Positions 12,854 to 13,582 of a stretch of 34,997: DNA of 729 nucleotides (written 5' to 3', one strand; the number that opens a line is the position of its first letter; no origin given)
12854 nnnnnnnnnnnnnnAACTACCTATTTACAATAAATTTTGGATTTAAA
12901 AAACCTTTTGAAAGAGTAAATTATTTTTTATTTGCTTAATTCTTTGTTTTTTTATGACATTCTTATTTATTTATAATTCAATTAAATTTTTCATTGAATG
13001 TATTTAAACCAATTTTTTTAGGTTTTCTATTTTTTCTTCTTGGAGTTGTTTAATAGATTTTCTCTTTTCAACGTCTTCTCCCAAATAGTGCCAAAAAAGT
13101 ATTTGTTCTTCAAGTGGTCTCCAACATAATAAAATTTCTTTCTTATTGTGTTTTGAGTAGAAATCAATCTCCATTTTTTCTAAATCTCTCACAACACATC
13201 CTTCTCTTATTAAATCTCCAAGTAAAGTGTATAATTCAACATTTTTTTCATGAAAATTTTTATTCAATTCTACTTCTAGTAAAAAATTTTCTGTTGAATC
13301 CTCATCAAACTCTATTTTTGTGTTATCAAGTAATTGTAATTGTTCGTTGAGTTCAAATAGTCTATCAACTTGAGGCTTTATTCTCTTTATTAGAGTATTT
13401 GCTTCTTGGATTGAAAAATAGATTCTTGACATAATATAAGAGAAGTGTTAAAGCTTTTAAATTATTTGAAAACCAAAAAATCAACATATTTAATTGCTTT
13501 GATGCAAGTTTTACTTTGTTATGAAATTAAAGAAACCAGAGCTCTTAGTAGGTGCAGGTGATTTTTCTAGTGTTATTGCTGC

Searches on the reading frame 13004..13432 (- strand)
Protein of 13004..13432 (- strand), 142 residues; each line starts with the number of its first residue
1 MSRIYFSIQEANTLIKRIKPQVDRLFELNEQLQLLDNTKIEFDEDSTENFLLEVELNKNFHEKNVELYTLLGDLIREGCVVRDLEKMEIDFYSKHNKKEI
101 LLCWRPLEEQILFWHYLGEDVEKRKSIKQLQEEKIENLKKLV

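Call 3: search_protein_families(library=pfam, proteins=[window:13004-13432:-], max_evalue=0.01)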
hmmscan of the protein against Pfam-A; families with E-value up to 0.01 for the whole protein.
window:13004-13432:- (142 aa): 1 family
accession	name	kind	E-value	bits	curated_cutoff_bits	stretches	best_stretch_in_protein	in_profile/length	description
PF09969.14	DUF2203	-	5.6e-22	79.2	24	1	5-127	2-122/122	Uncharacterized conserved protein (DUF2203)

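Call 4: search_protein_families(library=ncbifam, proteins=[window:13004-13432:-], max_evalue=0.01)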
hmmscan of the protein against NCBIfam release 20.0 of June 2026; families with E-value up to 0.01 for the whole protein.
window:13004-13432:- (142 aa): 0 families
